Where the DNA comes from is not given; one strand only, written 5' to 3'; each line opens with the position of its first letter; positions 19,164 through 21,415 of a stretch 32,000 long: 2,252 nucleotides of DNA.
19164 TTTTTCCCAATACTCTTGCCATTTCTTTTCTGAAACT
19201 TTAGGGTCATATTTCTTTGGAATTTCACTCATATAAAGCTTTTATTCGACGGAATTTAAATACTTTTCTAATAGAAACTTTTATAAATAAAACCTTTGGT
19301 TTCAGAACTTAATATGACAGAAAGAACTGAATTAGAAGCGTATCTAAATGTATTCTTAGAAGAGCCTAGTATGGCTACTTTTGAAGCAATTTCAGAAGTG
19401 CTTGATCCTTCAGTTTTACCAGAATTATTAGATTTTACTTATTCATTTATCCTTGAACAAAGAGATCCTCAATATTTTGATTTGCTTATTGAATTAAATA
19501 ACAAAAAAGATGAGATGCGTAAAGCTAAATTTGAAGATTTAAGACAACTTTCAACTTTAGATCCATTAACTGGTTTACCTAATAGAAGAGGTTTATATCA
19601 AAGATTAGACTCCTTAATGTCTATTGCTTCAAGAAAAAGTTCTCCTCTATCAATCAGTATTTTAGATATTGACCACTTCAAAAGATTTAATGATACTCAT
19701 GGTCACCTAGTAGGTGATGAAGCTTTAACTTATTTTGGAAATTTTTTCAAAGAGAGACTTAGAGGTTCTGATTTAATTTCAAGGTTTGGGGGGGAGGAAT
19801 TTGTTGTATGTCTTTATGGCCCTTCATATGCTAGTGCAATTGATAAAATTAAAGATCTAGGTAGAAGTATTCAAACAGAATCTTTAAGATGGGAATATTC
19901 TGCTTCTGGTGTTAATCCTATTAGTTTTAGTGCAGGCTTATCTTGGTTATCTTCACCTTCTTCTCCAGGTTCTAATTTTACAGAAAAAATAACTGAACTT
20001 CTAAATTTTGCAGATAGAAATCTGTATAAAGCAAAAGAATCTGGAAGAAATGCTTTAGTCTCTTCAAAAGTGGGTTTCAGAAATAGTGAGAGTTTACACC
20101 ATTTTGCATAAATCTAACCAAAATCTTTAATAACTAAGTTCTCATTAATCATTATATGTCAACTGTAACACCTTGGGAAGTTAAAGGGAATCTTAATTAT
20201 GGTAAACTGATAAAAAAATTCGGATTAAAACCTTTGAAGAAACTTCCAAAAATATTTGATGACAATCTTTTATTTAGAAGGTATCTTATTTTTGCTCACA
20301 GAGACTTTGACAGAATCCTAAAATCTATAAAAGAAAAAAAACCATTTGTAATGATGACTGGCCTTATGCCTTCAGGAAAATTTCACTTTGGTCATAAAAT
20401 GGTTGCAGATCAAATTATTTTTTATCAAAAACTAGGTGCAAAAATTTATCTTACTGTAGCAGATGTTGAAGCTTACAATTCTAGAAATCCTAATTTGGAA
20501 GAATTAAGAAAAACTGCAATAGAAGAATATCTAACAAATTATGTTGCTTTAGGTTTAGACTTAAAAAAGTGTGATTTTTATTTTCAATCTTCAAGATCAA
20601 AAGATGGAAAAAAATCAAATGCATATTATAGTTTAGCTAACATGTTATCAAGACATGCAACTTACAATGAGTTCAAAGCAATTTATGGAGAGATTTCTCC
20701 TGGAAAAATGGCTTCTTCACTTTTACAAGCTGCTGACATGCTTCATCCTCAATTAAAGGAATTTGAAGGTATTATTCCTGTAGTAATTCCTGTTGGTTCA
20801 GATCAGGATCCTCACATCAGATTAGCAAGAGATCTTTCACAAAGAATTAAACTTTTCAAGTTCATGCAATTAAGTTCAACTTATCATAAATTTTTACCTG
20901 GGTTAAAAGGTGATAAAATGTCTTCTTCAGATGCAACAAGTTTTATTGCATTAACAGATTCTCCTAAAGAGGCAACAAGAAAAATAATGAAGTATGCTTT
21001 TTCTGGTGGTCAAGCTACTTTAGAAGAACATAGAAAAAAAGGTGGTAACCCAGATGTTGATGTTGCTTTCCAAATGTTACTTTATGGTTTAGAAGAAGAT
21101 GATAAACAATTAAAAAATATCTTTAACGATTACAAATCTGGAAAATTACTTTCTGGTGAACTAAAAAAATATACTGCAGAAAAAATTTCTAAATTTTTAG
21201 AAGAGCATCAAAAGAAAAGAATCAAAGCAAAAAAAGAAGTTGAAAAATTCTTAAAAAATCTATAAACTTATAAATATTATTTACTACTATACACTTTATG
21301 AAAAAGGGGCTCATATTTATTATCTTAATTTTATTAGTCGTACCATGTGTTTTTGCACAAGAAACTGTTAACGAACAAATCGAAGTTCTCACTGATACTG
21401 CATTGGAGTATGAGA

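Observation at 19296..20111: Apparently functional GGDEF diguanylate cyclase in the housekeeping core of an archaeal genome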

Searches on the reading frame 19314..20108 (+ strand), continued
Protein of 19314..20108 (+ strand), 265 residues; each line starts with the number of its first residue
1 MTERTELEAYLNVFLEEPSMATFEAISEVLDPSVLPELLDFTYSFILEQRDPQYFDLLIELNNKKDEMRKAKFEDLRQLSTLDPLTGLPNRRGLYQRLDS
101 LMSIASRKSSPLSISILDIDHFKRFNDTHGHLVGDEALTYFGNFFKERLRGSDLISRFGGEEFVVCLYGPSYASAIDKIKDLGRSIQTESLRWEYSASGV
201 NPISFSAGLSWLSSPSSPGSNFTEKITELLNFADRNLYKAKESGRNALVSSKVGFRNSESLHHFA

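Call 62: find_encoding_contigs(protein=P0079, flank=8000, max_places=1)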
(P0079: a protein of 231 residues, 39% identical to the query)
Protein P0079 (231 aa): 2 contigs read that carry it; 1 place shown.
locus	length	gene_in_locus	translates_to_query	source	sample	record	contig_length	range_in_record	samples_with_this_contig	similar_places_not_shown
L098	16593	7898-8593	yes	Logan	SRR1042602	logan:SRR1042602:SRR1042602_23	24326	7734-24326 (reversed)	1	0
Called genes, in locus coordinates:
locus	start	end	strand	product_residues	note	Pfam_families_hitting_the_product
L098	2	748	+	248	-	?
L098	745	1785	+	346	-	PF02030:Lipoprotein_8, PF01547:SBP_bac_1, PF13531:SBP_bac_11, PF13416:SBP_bac_8, PF13343:SBP_bac_6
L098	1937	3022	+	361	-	PF01547:SBP_bac_1, PF13416:SBP_bac_8, PF13531:SBP_bac_11 (weak), PF13343:SBP_bac_6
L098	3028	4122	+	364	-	PF00005:ABC_tran, PF08402:TOBE_2 (weak)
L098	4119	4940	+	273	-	PF00528:BPD_transp_1 (weak)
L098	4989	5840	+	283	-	PF00528:BPD_transp_1 (weak)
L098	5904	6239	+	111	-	PF03992:ABM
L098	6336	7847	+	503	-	-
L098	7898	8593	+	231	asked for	PF00990:GGDEF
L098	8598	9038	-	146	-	PF00582:Usp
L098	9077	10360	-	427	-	PF06808:DctM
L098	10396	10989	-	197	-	PF04290:DctQ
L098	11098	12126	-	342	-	PF03480:DctP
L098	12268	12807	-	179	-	PF05728:UPF0227 (weak)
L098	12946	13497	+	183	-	PF00255:GSHPx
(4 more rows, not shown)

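Call 75: find_related_loci(query=A1, collection=viral_contigs, flank=5000)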
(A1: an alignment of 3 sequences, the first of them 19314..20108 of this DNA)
Query A1 (265 aa) in viral_contigs; peptide patterns used: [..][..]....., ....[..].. (x = any residue, [..] = any of these).
146 stretches matched a pattern; 22 encode a relative of the query (tblastn E <= 1e-3); 22 distinct loci.
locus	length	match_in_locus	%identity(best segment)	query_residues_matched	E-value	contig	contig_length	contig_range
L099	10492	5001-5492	37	69-246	2e-29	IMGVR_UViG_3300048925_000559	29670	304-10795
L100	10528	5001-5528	35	74-255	7e-29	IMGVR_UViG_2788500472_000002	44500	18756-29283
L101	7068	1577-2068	37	69-246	4e-29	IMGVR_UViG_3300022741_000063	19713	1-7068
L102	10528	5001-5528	35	74-255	7e-29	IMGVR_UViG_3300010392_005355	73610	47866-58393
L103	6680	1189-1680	37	69-246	6e-29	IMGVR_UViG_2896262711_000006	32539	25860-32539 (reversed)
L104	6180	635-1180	37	62-255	2e-28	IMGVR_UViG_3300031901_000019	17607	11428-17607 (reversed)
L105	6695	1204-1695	36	69-246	3e-28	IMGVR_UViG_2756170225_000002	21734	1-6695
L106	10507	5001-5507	38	76-248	9e-26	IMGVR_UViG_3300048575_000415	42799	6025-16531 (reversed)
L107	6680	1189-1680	37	69-246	2e-29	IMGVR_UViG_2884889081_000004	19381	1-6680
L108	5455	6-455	33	90-248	2e-23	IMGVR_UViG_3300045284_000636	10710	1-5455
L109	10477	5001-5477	35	80-249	4e-21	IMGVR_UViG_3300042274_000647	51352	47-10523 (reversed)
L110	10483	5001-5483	33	81-248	1e-18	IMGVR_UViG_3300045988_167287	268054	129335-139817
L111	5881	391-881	42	69-246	2e-20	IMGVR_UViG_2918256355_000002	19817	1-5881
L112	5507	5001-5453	32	83-241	4e-17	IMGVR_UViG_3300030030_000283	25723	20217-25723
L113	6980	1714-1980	47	80-167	5e-17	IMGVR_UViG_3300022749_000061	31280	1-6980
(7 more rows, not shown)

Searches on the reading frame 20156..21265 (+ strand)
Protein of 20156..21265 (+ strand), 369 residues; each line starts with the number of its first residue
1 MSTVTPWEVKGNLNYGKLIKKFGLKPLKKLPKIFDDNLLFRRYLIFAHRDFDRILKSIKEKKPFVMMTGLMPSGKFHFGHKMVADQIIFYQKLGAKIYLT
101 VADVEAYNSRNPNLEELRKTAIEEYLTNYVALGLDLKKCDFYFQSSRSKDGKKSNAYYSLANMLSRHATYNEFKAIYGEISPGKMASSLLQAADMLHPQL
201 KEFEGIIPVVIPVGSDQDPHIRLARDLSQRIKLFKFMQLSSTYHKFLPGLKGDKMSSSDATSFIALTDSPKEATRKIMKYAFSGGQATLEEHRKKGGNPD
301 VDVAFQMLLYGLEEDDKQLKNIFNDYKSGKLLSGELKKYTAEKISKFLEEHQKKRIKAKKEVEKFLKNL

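Call 7: search_protein_families(library=pfam, proteins=[window:20156-21265:+], max_evalue=0.001)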
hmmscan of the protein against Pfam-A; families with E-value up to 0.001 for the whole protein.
window:20156-21265:+ (369 aa): 1 family
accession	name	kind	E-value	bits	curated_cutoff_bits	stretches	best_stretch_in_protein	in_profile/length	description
PF00579.31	tRNA-synt_1b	-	1.1e-42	146.8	21.1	1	60-349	2-292/292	tRNA synthetases class I (W and Y)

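Call 76: find_homologous_proteins(query=window:20156-21262:+, max_evalue=1e-80)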
Query window:20156-21262:+ (369 aa): 3550 proteins with E <= 1e-80 among 8000 candidates; the best 120 are listed.
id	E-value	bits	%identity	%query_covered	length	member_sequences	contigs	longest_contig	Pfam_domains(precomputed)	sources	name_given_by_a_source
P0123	4.4e-241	817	100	100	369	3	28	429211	PF00579.32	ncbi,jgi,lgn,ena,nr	ncbi:tryptophan--tRNA ligase [archaeon]|jgi:tryptophanyl-tRNA synthetase|nr:tryptophan--tRNA ligase 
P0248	1.8e-198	677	80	100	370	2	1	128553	PF00579.32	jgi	jgi:tryptophanyl-tRNA synthetase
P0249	3.1e-197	673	81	98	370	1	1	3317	PF00579.32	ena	-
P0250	3.5e-194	663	79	98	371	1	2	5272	PF00579.32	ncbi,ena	-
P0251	2.4e-193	660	79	98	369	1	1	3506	PF00579.32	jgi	jgi:tryptophanyl-tRNA synthetase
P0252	2.1e-192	657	79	99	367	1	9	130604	PF00579.32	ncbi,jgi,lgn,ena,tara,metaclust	tara:strand:- start:59935 stop:61038 length:1104 start_codon:yes stop_codon:yes gene_type:complete|m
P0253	8.2e-192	655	78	99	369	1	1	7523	PF00579.32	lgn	-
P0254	1.2e-190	651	80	98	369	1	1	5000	PF00579.32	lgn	-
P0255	1.3e-190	651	78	99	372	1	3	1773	PF00579.32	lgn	-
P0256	2.1e-190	650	78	99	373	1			PF00579.32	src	-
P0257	3.3e-190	650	79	99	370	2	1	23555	PF00579.32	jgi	-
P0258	5.3e-190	649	78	99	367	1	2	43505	PF00579.32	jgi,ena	jgi:tryptophanyl-tRNA synthetase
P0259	8.2e-190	648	78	99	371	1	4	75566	PF00579.32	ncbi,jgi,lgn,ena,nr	ncbi:MAG: tryptophan--tRNA ligase [Nanoarchaeota archaeon]|nr:tryptophan--tRNA ligase [Nanoarchaeota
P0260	1.1e-189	648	78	99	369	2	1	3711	PF00579.32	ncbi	ncbi:tryptophan--tRNA ligase [Nanoarchaeota archaeon]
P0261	1.1e-189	648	79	95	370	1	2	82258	PF00579.32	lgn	-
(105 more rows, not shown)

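Call 77: find_encoding_contigs(protein=P0248, flank=7000, max_places=1)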
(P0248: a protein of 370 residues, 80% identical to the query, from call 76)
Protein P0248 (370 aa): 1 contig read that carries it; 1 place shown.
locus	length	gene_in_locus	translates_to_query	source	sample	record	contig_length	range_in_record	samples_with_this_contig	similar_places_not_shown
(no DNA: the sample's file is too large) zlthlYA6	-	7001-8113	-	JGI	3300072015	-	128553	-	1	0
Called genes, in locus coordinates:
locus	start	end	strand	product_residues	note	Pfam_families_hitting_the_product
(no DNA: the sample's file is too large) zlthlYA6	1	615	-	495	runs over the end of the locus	-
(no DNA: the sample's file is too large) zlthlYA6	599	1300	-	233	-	PF04079:SMC_ScpB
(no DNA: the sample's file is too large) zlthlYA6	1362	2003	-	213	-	PF00702:Hydrolase, PF13419:HAD_2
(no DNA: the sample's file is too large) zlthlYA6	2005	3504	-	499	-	PF03463:eRF1_1, PF03464:eRF1_2 (weak), PF18854:baeRF_family10 (faint), PF18859:acVLRF1 (faint), PF01079:Hint (weak), PF07591:PT-HINT (weak), PF03464:eRF1_2, PF03465:eRF1_3, +1 more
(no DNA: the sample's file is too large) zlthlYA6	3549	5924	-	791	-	PF00133:tRNA-synt_1, PF01406:tRNA-synt_1e (faint), PF09334:tRNA-synt_1g, PF08264:Anticodon_1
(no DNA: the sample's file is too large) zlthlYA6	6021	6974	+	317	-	PF00990:GGDEF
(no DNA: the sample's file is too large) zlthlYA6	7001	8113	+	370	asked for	PF00579:tRNA-synt_1b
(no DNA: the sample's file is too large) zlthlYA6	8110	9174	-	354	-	PF04055:Radical_SAM, PF13353:Fer4_12 (weak)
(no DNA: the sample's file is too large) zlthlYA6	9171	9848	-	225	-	PF00149:Metallophos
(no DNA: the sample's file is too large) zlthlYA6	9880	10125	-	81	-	-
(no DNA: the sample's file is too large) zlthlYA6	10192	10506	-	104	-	-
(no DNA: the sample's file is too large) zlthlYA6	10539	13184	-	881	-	PF04851:ResIII (weak), PF00270:DEAD, PF00271:Helicase_C, PF19306:WHD_Lhr, PF08494:DEAD_assoc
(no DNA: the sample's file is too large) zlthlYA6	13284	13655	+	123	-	-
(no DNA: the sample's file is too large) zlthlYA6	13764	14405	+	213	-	-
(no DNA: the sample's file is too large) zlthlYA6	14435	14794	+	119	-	-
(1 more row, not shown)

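Call 78: find_encoding_contigs(protein=P0252, flank=7000, max_places=1)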
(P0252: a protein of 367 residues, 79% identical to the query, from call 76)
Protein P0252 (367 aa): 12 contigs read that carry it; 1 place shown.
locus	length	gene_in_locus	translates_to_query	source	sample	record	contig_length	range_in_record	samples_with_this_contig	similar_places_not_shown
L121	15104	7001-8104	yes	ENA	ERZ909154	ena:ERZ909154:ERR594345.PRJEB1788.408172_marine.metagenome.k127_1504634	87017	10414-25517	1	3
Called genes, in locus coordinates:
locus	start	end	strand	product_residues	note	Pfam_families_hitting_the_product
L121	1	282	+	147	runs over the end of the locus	-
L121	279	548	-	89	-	-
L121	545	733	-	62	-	-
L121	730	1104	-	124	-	-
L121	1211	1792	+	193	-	PF00160:Pro_isomerase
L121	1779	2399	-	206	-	-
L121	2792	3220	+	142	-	PF00903:Glyoxalase (weak), PF22677:Ble-like_N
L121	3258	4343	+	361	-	PF05833:NFACT_N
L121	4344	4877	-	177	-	-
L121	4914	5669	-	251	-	PF01145:Band_7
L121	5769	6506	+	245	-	PF13482:RNase_H_2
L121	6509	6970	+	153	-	-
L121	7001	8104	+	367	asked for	PF00579:tRNA-synt_1b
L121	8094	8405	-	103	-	-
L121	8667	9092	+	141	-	-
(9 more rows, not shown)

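Call 80: find_related_loci(query=P0248, collection=metagenome_contigs, flank=5000)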
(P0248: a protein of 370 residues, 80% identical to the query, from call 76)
Query P0248 (370 aa) in metagenome_contigs; peptide patterns used: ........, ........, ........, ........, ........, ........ (x = any residue, [..] = any of these).
600 stretches matched a pattern (row limit reached: there are more); 492 encode a relative of the query (tblastn E <= 1e-3); the best 80 are kept; 80 distinct loci.
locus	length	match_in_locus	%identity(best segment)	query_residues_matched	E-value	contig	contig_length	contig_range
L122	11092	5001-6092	77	4-366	0e+0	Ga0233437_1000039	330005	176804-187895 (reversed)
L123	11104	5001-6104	75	2-369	0e+0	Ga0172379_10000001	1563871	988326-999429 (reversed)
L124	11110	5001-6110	77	1-367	0e+0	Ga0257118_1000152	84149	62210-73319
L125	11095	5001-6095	75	3-366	0e+0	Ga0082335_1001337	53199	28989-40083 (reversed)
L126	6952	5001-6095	75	3-366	0e+0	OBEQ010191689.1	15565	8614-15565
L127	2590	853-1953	74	1-366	0e+0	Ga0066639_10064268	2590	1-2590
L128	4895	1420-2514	74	2-368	0e+0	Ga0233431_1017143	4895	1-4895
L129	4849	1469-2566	74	2-366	0e+0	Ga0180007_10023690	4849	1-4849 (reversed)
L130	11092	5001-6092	74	3-366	0e+0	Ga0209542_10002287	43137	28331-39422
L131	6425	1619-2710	74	4-366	0e+0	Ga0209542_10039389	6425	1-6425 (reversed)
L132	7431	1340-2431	73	4-366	0e+0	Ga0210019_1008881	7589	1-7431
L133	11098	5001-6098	74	2-366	0e+0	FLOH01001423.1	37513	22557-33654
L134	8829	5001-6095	75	4-366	0e+0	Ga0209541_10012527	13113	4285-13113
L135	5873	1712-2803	72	4-366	0e+0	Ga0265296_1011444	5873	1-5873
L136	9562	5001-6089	75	4-366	0e+0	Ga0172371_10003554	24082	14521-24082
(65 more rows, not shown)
